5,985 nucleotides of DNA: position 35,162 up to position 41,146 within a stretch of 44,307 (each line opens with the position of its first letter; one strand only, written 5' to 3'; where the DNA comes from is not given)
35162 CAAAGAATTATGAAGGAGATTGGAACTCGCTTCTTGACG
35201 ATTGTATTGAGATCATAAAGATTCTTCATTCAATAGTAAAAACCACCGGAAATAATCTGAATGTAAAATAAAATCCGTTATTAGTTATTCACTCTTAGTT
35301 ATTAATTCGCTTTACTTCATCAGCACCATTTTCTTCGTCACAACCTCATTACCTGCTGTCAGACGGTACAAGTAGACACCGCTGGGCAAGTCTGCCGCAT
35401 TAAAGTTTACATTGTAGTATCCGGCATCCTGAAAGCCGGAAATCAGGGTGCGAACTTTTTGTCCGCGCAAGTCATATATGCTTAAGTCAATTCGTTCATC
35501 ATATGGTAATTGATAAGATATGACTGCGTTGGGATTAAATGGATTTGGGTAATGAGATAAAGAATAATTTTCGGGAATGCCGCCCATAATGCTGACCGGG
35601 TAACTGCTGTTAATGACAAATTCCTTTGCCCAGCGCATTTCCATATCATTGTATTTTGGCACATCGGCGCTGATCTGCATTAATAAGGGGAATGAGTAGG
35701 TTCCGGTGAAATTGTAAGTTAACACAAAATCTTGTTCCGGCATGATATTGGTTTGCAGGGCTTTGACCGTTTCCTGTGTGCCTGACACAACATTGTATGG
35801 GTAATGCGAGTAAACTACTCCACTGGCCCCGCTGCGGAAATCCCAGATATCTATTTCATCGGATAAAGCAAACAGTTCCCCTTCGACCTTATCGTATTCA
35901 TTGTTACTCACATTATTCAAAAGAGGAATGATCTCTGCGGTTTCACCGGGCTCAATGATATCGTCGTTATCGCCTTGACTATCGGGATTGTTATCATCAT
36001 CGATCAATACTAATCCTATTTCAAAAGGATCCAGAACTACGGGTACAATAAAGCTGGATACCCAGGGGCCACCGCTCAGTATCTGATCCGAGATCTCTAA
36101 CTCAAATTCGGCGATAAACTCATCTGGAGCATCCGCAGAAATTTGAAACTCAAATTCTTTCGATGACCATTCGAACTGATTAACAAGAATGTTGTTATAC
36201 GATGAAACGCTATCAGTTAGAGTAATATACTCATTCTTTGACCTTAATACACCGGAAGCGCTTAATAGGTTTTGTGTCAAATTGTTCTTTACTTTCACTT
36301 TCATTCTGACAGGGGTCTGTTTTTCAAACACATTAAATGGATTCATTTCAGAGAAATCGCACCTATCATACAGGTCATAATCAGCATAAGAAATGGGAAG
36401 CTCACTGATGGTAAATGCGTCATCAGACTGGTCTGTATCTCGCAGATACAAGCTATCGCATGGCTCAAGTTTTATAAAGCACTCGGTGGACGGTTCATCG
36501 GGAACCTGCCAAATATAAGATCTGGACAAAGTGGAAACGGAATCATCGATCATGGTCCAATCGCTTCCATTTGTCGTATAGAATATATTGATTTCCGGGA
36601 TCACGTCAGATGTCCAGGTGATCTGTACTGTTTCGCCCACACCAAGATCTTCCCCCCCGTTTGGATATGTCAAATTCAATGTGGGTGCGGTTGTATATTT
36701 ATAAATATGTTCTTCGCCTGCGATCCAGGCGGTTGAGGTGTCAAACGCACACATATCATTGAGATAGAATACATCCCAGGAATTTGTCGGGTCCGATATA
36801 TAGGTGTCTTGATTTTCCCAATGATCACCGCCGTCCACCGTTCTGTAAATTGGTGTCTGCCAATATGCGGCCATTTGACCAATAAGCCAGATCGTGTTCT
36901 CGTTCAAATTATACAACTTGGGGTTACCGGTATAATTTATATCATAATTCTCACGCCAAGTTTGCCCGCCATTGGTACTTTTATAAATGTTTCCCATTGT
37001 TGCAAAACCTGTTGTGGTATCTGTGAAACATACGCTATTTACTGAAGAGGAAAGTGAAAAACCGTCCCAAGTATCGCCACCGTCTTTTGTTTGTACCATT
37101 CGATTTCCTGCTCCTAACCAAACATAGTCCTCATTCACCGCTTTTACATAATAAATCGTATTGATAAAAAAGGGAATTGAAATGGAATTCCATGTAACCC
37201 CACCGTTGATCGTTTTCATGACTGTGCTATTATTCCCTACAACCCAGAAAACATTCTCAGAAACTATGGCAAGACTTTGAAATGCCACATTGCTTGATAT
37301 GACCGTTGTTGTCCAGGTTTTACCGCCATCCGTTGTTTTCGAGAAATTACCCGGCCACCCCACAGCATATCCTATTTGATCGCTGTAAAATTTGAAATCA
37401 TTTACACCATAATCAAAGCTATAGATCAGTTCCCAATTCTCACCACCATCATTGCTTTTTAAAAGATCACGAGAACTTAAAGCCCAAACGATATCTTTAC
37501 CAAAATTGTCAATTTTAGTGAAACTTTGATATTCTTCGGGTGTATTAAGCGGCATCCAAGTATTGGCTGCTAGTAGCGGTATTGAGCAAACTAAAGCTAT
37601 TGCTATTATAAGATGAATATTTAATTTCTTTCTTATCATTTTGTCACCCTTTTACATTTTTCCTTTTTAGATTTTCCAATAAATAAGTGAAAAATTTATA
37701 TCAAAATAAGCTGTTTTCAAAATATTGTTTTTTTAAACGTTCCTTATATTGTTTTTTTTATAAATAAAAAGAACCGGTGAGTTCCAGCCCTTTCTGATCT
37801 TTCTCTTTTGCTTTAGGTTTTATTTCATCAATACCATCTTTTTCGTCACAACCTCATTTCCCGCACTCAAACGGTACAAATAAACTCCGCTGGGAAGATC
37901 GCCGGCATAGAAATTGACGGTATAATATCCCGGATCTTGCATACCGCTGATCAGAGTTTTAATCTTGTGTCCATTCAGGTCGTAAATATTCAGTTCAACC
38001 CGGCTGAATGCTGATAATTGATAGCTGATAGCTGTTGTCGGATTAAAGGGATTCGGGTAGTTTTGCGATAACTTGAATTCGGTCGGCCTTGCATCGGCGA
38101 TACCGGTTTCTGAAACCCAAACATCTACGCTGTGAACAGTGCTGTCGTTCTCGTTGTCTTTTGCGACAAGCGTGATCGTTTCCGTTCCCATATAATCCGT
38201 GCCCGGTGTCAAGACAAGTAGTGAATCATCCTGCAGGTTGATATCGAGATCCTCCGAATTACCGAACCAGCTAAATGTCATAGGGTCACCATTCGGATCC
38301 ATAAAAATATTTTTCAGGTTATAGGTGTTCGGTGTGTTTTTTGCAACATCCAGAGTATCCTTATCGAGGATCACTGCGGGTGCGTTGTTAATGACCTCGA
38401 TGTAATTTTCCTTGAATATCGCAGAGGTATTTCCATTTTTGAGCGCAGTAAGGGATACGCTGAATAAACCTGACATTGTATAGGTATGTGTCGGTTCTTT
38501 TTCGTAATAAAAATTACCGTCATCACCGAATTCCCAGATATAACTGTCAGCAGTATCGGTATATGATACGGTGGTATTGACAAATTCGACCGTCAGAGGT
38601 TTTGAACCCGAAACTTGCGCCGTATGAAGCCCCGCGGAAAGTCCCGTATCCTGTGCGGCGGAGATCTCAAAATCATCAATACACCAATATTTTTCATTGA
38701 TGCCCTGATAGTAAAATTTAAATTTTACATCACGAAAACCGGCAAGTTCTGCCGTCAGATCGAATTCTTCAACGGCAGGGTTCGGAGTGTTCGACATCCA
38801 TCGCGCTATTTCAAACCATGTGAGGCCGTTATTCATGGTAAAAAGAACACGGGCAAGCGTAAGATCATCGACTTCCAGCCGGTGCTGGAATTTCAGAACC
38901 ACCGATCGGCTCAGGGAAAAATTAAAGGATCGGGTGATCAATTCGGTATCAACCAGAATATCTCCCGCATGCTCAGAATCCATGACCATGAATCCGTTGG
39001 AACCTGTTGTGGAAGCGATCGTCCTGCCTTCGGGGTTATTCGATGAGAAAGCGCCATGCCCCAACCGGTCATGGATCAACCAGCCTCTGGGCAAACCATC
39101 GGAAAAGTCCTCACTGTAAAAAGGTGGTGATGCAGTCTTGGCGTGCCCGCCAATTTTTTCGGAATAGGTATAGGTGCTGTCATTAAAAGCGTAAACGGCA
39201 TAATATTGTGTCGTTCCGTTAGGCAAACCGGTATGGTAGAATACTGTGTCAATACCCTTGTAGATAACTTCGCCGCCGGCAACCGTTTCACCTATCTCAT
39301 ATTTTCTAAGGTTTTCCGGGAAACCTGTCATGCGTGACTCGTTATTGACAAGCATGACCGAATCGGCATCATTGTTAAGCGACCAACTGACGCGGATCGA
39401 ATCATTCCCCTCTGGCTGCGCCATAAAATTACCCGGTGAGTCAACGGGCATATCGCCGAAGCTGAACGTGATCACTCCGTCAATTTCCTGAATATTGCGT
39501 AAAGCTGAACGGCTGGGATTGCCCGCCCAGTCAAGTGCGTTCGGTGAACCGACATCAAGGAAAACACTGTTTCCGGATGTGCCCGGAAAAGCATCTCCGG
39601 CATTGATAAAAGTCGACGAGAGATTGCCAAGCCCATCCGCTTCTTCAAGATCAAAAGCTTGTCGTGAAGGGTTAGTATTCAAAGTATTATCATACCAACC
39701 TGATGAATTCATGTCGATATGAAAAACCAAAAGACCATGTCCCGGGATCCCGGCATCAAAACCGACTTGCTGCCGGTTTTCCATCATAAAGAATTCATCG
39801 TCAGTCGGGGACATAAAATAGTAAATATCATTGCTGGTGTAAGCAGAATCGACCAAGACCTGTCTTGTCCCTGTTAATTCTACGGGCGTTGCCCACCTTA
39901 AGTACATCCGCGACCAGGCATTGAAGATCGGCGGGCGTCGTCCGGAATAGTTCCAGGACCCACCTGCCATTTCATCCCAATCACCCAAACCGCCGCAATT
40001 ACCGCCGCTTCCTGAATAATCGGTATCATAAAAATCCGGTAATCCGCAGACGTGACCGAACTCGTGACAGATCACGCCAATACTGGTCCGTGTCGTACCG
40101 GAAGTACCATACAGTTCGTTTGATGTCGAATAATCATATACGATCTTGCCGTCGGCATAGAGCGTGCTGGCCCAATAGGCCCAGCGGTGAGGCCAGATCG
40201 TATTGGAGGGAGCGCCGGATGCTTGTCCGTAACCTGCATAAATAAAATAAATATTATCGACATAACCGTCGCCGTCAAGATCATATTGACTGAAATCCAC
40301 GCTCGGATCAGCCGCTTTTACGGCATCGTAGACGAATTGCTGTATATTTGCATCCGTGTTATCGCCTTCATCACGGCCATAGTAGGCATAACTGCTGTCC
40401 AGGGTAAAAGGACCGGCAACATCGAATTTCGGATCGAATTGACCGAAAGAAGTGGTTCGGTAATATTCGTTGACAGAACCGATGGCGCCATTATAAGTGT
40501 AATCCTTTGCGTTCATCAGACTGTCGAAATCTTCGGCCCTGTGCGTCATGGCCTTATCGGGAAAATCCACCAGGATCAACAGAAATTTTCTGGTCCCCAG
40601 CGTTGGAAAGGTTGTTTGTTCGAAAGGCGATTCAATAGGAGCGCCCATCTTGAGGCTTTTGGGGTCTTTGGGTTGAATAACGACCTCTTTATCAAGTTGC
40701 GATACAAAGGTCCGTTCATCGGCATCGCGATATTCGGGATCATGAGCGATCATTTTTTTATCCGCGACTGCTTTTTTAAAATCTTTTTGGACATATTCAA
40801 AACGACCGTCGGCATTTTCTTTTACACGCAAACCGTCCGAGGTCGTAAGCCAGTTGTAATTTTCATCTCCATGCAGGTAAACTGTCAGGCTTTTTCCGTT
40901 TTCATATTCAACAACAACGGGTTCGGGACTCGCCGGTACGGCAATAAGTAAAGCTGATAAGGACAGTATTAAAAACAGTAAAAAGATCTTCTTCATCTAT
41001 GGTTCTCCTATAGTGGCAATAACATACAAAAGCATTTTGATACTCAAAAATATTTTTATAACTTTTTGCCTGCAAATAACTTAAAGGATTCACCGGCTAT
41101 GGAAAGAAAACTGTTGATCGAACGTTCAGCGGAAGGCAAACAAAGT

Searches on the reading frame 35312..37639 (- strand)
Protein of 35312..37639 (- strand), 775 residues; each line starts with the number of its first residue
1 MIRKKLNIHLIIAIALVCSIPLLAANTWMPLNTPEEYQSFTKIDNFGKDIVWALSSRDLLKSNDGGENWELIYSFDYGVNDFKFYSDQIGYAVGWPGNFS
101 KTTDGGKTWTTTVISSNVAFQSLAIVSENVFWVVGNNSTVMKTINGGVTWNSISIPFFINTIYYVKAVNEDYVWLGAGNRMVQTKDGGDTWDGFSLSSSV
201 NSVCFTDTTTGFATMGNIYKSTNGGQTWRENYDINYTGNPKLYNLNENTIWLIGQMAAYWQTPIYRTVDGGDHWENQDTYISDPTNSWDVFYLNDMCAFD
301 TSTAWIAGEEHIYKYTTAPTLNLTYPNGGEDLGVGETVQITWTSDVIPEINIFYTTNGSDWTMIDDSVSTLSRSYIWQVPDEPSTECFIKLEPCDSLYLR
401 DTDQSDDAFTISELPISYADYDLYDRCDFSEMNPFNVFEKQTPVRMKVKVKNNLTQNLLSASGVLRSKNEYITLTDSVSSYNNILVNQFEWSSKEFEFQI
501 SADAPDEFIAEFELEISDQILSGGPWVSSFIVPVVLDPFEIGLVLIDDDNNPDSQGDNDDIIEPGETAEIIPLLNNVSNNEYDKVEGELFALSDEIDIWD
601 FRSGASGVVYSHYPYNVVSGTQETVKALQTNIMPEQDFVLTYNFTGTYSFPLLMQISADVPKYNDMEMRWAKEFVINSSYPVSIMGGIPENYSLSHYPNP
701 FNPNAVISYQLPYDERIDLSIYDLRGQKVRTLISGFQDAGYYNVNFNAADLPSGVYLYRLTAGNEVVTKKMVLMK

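Call 56: search_protein_families(library=pfam, proteins=[window:35312-37639:-], max_evalue=0.00001)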
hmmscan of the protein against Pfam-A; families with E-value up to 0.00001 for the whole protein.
window:35312-37639:- (775 aa): 3 families
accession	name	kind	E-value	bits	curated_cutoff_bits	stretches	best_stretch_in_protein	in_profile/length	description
PF14870.12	PSII_BNR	-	4.8e-16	59.3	27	1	122-229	22-138/303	Photosynthesis system II assembly factor YCF48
PF18962.6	Por_Secre_tail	-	2.2e-10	41.1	27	1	697-772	2-74/75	Secretion system C-terminal sorting domain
PF15902.12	Sortilin-Vps10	-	5.8e-07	29.1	33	0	139-201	2-67/446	Sortilin, neurotensin receptor 3,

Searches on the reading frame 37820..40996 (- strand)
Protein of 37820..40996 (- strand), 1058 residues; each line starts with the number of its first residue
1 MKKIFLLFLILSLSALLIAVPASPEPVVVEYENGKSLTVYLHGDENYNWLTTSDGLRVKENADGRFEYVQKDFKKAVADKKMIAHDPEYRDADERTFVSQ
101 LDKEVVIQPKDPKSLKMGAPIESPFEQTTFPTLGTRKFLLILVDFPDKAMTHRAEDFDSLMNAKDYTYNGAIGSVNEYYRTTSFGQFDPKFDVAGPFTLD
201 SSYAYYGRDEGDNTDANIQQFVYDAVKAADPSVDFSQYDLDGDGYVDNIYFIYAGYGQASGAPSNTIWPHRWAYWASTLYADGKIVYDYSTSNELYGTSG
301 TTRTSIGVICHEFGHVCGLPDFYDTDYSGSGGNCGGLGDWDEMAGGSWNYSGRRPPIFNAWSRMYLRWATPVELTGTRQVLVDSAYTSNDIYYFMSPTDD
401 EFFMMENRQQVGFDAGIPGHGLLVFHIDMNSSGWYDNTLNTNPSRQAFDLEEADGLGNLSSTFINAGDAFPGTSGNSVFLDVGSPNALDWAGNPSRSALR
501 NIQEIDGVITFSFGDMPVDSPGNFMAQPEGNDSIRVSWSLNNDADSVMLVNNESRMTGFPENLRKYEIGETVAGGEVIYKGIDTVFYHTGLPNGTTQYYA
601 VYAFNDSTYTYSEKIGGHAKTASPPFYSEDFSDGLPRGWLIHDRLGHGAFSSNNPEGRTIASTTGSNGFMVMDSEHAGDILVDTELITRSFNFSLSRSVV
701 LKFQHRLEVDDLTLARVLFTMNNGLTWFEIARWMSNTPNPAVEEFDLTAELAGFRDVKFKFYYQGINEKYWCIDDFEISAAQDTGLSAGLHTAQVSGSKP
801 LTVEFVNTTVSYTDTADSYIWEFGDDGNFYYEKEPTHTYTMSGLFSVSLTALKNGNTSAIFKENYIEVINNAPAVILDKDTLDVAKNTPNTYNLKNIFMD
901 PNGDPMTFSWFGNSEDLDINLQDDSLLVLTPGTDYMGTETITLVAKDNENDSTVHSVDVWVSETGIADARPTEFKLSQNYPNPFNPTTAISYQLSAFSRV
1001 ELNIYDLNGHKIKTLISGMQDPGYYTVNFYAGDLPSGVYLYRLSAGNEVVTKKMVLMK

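Call 56: search_protein_families(library=pfam, proteins=[window:37820-40996:-], max_evalue=0.00001)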
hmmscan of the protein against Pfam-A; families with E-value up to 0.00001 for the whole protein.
window:37820-40996:- (1058 aa): 4 families
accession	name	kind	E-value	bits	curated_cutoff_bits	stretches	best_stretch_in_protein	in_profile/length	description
PF05547.17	Peptidase_M6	-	2.5e-21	76.6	22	1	155-367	47-286/294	Immune inhibitor A peptidase M6, catalytic domain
PF18962.6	Por_Secre_tail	-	1.9e-08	34.9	27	1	980-1055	2-74/75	Secretion system C-terminal sorting domain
PF18911.6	PKD_4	-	6.7e-07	29.7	27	1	802-859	19-76/85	PKD domain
PF17963.7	Big_9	-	7.4e-06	27.2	23.6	1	870-959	1-88/89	Bacterial Ig domain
